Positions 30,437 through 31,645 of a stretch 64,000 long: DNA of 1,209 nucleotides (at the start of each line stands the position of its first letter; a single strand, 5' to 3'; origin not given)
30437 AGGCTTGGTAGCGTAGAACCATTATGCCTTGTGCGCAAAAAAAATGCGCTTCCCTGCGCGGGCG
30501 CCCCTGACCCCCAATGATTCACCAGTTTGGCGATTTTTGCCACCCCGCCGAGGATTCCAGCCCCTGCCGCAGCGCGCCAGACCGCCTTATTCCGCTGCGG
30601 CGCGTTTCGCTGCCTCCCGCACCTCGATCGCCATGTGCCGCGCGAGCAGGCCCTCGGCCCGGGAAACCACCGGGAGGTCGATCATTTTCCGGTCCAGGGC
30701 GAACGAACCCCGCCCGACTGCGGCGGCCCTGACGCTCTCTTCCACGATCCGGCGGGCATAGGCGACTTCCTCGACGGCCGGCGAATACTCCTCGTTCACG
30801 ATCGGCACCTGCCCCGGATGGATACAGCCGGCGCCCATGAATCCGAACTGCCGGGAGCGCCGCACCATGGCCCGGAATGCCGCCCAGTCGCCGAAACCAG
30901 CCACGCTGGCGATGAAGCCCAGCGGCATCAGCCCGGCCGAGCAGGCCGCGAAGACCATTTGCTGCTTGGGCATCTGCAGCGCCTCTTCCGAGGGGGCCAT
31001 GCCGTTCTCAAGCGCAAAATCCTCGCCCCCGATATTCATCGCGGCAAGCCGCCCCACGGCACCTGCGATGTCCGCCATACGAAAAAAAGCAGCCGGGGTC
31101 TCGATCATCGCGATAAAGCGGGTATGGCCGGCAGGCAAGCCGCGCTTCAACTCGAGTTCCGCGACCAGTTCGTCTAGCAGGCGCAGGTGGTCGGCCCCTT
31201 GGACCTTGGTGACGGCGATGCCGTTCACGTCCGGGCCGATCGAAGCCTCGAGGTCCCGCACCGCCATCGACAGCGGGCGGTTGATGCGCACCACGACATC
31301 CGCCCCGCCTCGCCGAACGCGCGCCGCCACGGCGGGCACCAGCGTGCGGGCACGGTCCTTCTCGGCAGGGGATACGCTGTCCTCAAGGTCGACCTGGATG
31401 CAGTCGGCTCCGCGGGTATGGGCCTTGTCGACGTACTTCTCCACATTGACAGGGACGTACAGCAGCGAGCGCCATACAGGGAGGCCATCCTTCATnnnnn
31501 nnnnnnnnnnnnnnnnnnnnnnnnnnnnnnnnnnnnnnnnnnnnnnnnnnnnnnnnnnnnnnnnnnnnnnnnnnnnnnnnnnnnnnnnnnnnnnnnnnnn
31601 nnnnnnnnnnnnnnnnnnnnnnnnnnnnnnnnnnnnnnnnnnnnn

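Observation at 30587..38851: Uncharacterised catabolic cluster: class-III aminotransferase, TAXI-TRAP transporter, membrane-anchored methyltransferase, family-III CoA-transferase and CitE-like lyase, downstream of GTP-PEPCK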

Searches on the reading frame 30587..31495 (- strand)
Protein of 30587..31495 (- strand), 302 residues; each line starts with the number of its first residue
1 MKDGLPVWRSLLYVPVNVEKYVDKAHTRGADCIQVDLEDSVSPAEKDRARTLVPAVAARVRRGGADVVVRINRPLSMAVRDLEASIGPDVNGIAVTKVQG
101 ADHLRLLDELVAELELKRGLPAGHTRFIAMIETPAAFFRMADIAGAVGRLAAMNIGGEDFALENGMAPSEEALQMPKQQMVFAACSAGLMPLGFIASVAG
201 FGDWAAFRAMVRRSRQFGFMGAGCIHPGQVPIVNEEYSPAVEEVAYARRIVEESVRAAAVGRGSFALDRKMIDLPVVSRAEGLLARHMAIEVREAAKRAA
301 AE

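Call 4: search_protein_families(library=pfam, proteins=[window:30587-31495:-])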
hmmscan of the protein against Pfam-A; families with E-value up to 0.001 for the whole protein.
window:30587-31495:- (302 aa): 3 families
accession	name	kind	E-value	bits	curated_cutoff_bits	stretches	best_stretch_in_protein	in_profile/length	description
PF03328.21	HpcH_HpaI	-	6.6e-28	97.9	25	1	9-227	1-221/221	HpcH/HpaI aldolase/citrate lyase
PF15617.12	C-C_Bond_Lyase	-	1.3e-06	28.3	28.4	1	214-261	245-290/320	C-C_Bond_Lyase of the TIM-Barrel fold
PF22484.2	DUF6986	-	1.7e-05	24.3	27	1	44-176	116-257/408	Domain of unknown function (DUF6986)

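Call 5: search_protein_families(library=ncbifam, proteins=[window:30587-31495:-])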
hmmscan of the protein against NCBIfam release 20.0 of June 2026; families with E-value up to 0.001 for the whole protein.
window:30587-31495:- (302 aa): 3 families
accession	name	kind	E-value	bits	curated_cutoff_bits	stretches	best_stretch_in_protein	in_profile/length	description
TIGR01588.1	citE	equivalog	1.7e-43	148.8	443.4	1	9-285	4-281/288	citrate (pro-3S)-lyase subunit beta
NF038242.1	RipC_Ccl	equivalog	8.7e-37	127.1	375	1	9-286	2-267/268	itaconate degradation C-C-lyase RipC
NF041626.1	malyCoAlyase_Halo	equivalog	1.5e-11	43.9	500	1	77-275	91-301/340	L-malyl-CoA/beta-methylmalyl-CoA lyase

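Call 11: search_solved_structures(query=window:30587-31495:-, max_evalue=0.00001)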
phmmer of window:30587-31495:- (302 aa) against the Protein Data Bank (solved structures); distinct sequences matched with E-value up to 0.00001: 13.
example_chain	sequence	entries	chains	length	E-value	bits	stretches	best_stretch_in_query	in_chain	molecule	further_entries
5vxc_A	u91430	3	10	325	2e-25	93.2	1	9-286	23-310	Citrate lyase subunit beta-like protein, mitochondrial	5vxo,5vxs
5ugr_A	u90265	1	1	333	3.7e-25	92.3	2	178-289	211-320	Malyl-CoA lyase/beta-methylmalyl-CoA lyase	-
4l9y_A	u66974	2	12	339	2.1e-23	86.5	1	15-285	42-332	Malyl-CoA lyase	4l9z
3qll_A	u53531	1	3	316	7.6e-23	84.7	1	9-275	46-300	Citrate lyase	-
1sgj_A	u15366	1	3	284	2.9e-22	82.8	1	7-286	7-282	citrate lyase, beta subunit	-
8khl_A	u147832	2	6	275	1.4e-16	64.2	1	7-286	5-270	Probable acyl-CoA lyase beta chain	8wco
9nzb_A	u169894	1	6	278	1.5e-16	64.1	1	7-286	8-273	Acyl-CoA lyase beta chain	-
6kin_A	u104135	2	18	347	2.8e-15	59.9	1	12-168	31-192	HpcH/HpaI aldolase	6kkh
4l7z_A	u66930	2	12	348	4.4e-15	59.3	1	13-168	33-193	HpcH/HpaI aldolase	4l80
6aq4_A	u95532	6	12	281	5.2e-15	59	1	13-286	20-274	Citrate lyase subunit beta-like protein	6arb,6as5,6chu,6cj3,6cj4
1z6k_A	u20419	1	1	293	5.6e-15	58.9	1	13-286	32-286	Citrate Lyase beta subunit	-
1u5h_A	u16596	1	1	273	7e-14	55.3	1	25-286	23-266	citE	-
1u5v_A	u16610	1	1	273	8.1e-14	55.1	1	25-286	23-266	citE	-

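Call 20: find_homologous_proteins(query=window:30587-31495:-, max_evalue=1e-40)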
Query window:30587-31495:- (302 aa): 6185 proteins with E <= 1e-40 among 8000 candidates; the best 120 are listed.
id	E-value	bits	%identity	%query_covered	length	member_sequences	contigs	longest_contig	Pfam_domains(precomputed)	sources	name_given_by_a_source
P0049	2.9e-190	649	100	100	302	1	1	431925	PF03328.21,PF15617.13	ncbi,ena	-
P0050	1.2e-166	571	88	94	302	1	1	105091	PF03328.21,PF15617.13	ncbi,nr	ncbi:MAG: CoA ester lyase [Proteobacteria bacterium]|nr:CoA ester lyase [Pseudomonadota bacterium]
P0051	3.9e-166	570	88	100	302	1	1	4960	PF03328.21,PF15617.13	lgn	-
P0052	9.8e-165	565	86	100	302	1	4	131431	PF03328.21,PF15617.13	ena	-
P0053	1.3e-163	561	88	97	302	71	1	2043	PF03328.21,PF15617.13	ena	-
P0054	1.7e-163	561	87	100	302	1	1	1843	PF03328.21,PF15617.13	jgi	jgi:citrate lyase subunit beta/citryl-CoA lyase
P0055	3.4e-162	557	84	100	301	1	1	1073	PF03328.21,PF15617.13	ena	-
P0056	5.6e-162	556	86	100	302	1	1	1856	PF03328.21,PF15617.13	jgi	jgi:citrate lyase subunit beta/citryl-CoA lyase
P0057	7.1e-162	556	87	97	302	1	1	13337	PF03328.21,PF15617.13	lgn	-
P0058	7.7e-162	556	87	97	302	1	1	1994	PF03328.21,PF15617.13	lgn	-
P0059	1.3e-161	555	86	99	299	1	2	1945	PF03328.21,PF15617.13,PF22484.3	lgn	-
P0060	1.6e-161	554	86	96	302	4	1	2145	PF03328.21,PF15617.13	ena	-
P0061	2.0e-161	554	84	100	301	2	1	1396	PF03328.21,PF15617.13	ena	-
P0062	1.0e-160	552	84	100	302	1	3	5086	PF03328.21,PF15617.13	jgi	jgi:citrate lyase subunit beta/citryl-CoA lyase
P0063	1.3e-160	551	85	100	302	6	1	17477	PF03328.21,PF15617.13,PF22484.3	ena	-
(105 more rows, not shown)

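Call 21: find_related_loci(query=window:30587-31495:-, collection=genome_contigs, flank=10000)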
Query window:30587-31495:- (302 aa) in genome_contigs; peptide patterns used: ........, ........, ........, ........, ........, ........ (x = any residue, [..] = any of these).
272 stretches matched a pattern; 116 encode a relative of the query (tblastn E <= 1e-3); the best 80 are kept; 80 distinct loci.
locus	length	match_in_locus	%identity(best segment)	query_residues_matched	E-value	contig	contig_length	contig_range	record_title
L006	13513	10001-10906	86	1-302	5e-171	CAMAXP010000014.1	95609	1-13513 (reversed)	MAG: Bordetella parapertussis isolate MH-08apr19-17 genome assembly, contig: MH-08apr19-C417, whole genome shotgun seque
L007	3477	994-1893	86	1-300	9e-176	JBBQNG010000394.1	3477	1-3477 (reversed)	MAG: Burkholderiales bacterium isolate Co_metawrap_311 Cmw_311_k141_11570856_length_3477_cov_7.9916, whole genome shotgu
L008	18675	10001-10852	88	1-284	5e-166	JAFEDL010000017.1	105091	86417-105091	MAG: Proteobacteria bacterium isolate SZAS-79 PROT-TMP-5__17__length-105091, whole genome shotgun sequence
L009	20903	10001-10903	83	1-301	3e-164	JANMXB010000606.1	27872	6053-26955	MAG: Pseudomonadota bacterium isolate OTE_88_metabat_196 OTE_88_k141_2264801, whole genome shotgun sequence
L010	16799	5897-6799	84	1-301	6e-164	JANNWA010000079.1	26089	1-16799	MAG: Pseudomonadota bacterium isolate VAR_34_metabat_426 VAR_34_k141_1139315, whole genome shotgun sequence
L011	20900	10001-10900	81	1-300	2e-159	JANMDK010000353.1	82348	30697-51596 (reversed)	MAG: Pseudomonadota bacterium isolate OTE_75_metabat_17 OTE_75_k141_808893, whole genome shotgun sequence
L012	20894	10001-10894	79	1-298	3e-157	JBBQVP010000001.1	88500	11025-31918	MAG: Burkholderiales bacterium isolate Co_metawrap_2003 Cmw_2003_k141_18509472_length_88500_cov_10.9995, whole genome sh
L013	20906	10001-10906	79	1-302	5e-157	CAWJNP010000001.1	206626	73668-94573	MAG: uncultured beta proteobacterium isolate MFD02832.bin.2.128 genome assembly, contig: contig_10036, whole genome shot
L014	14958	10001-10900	79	1-300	6e-154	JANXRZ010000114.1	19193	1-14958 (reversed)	MAG: Proteobacteria bacterium isolate 336R_metabat_400 336R_k141_325350, whole genome shotgun sequence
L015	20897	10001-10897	78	1-299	4e-153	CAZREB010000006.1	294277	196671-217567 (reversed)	MAG TPA_asm: uncultured Bordetella sp. isolate binchicken_co199_16 genome assembly, contig: NODE_29_length_294277_cov_12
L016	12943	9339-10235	76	1-299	3e-149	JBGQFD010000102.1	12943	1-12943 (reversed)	MAG: Gammaproteobacteria bacterium isolate OBJ2_061818_090_61 k141_123881_length_12943_cov_14.8636, whole genome shotgun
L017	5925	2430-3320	76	1-297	2e-150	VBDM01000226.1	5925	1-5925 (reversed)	MAG: Betaproteobacteria bacterium isolate BP_43 14_1009_16_40cm_scaffold_133156, whole genome shotgun sequence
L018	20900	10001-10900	79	1-300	1e-145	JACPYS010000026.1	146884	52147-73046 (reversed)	MAG: Betaproteobacteria bacterium isolate NC_groundwater_869_Pr1_S2p5_64_25 Montesol18_S2p5_coassembly_scaffold_406402,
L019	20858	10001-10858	76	2-287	4e-145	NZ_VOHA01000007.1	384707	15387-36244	Reyranella sp. CPCC 100927 Scaffold7, whole genome shotgun sequence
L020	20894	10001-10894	77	1-298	1e-144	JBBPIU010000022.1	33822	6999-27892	MAG: Pseudomonadota bacterium isolate BPF4-43-45_bin_2 NODE_22_length_33822_cov_30.492226, whole genome shotgun sequence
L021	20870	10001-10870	73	6-295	2e-144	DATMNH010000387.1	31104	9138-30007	MAG TPA_asm: Casimicrobiaceae bacterium isolate SMAG_U12845 k141_4291461, whole genome shotgun sequence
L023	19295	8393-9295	72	1-301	7e-144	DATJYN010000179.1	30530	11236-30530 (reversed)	MAG TPA_asm: Burkholderiales bacterium isolate SMAG_U15153 k141_230433, whole genome shotgun sequence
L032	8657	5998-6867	74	1-290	5e-141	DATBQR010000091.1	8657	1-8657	MAG TPA_asm: Burkholderiales bacterium isolate SMAG_U4108 k141_1138572, whole genome shotgun sequence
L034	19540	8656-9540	72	5-299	5e-140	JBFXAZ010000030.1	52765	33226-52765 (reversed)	MAG: Reyranellaceae bacterium isolate CA_2019_TPBS_34 NODE_4032_length_52765_cov_5.214636_TPBS, whole genome shotgun seq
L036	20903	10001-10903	72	1-301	3e-139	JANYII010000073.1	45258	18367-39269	MAG: Betaproteobacteria bacterium isolate GL140_2_metabinner_39 GL140_2_k141_3352608, whole genome shotgun sequence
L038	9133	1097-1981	70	1-295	7e-138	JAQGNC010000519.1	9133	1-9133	MAG: Betaproteobacteria bacterium isolate RYN_577 scaffold_2028177, whole genome shotgun sequence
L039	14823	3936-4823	69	5-300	5e-137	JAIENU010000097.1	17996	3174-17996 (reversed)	MAG: Burkholderiales bacterium isolate co.spades.DASTOOL.1kb_049 c_000000435954, whole genome shotgun sequence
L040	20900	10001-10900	70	1-300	6e-137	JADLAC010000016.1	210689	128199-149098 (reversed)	MAG: Burkholderiales bacterium isolate SJ103 c_000000302412, whole genome shotgun sequence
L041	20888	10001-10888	69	5-300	9e-137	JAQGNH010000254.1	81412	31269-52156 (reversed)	MAG: Betaproteobacteria bacterium isolate RYN_582 scaffold_2896398, whole genome shotgun sequence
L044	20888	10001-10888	71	5-300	7e-136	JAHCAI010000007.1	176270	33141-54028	MAG: Burkholderiales bacterium isolate ACE_PRO63 PRO63_7, whole genome shotgun sequence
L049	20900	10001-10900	70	1-300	5e-135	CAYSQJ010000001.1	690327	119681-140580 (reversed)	MAG TPA_asm: uncultured Bordetella sp. isolate SRP329715_co2_8 genome assembly, contig: NODE_3_length_690327_cov_61.2775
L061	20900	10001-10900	68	1-300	3e-133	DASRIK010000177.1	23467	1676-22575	MAG TPA_asm: Burkholderiales bacterium isolate SMAG_U10108 k141_1621085, whole genome shotgun sequence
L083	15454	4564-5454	67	6-302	9e-132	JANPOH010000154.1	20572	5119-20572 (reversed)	MAG: Betaproteobacteria bacterium isolate VAR_87_metabat_144 VAR_87_k141_2211810, whole genome shotgun sequence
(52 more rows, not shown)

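Call 27: search_protein_families(library=pfam, proteins=[L016:12416-12892:-, L041:6782-7690:-, L038:4556-5407:+, L039:40-540:+, L040:592-1674:-, L040:1671-2921:-, L039:12682-13605:+, L038:8036-8872:+, L044:4702-5694:-, L040:2-574:-], max_evalue=0.00001)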
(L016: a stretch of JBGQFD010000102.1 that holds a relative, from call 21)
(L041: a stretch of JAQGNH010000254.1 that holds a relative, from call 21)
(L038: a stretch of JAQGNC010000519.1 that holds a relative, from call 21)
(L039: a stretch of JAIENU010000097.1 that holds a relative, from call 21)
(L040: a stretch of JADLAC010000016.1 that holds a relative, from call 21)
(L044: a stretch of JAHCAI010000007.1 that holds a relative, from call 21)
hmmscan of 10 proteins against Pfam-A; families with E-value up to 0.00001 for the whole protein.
L016:12416-12892:- (158 aa): 1 family
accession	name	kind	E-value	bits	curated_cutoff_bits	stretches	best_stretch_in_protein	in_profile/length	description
PF03401.19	TctC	-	2e-34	119.8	27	1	2-154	121-273/274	Tripartite tricarboxylate transporter family receptor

L041:6782-7690:- (302 aa): 2 families
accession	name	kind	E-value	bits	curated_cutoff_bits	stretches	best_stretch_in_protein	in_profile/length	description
PF13714.12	PEP_mutase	-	6.1e-43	147.6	31.5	1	19-262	1-239/240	Phosphoenolpyruvate phosphomutase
PF00463.27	ICL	-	7.5e-13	48.3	26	1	90-182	151-246/526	Isocitrate lyase family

L038:4556-5407:+ (283 aa): 1 family
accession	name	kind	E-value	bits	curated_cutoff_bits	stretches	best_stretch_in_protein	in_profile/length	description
PF13452.11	FAS1_DH_region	-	2.3e-11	44.4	22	1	23-141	15-130/132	FAS1-like, dehydratase domain region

L039:40-540:+ (166 aa): 1 family
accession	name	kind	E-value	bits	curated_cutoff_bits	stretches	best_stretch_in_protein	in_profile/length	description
PF01614.24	IclR_C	-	2.9e-16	59.9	24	1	1-155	17-172/174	Bacterial transcriptional regulator IclR C-terminal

L040:592-1674:- (360 aa): 2 families
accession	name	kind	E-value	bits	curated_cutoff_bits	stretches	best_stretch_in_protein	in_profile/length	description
PF03462.23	PCRF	-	2.1e-74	250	24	1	14-203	3-194/194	PCRF domain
PF00472.26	RF-1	-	1.2e-42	144.9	35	1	214-321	4-116/116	RF-1 domain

L040:1671-2921:- (416 aa): 3 families
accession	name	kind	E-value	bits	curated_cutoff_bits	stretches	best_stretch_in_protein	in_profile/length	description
PF05201.20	GlutR_N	-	2.6e-52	177.1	27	1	7-152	2-151/151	Glutamyl-tRNAGlu reductase, N-terminal domain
PF01488.26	Shikimate_DH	-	9.9e-43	146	24.3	1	168-302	2-138/138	Shikimate / quinate 5-dehydrogenase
PF00745.25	GlutR_dimer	-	4.3e-29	101.2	22.9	1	316-412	1-98/99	Glutamyl-tRNAGlu reductase, dimerisation domain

L039:12682-13605:+ (307 aa): 2 families
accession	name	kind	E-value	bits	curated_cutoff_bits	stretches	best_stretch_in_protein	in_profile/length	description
PF02737.24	3HCDH_N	-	1.1e-43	149.7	22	1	8-180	2-179/180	3-hydroxyacyl-CoA dehydrogenase, NAD binding domain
PF00725.27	3HCDH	-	2e-17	63.9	22.1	1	183-281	1-97/97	3-hydroxyacyl-CoA dehydrogenase, C-terminal domain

L038:8036-8872:+ (278 aa): 4 families
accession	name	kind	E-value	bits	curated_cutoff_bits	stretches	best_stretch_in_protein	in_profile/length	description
PF13847.12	Methyltransf_31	-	1.8e-11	44.3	27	1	73-184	6-126/145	Methyltransferase domain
PF13649.12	Methyltransf_25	-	2e-10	41.7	27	1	74-141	1-67/97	Methyltransferase domain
PF08123.19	DOT1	-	2.5e-09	37.4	23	1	56-168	28-157/205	Histone methylation protein DOT1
PF08241.18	Methyltransf_11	-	1.2e-06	29.5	21.2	1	76-138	2-60/95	Methyltransferase domain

L044:4702-5694:- (330 aa): 1 family
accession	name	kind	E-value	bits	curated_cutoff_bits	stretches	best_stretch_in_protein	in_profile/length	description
PF02826.25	2-Hacid_dh_C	-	2e-59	200.4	25.1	1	123-298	4-178/178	D-isomer specific 2-hydroxyacid dehydrogenase, NAD binding domain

L040:2-574:- (191 aa): 5 families
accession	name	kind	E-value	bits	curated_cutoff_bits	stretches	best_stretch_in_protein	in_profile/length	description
PF17827.6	PrmC_N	-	2.6e-16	60.3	23.4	1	16-78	7-71/71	PrmC N-terminal domain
PF05175.20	MTS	-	7.5e-15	55.4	23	1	108-191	24-107/170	Methyltransferase small domain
PF13847.12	Methyltransf_31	-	2.4e-11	44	27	1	115-189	3-81/145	Methyltransferase domain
PF13649.12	Methyltransf_25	-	3.4e-09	37.7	27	1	119-188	1-70/97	Methyltransferase domain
PF08241.18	Methyltransf_11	-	7.4e-06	27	21.2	0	120-189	1-67/95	Methyltransferase domain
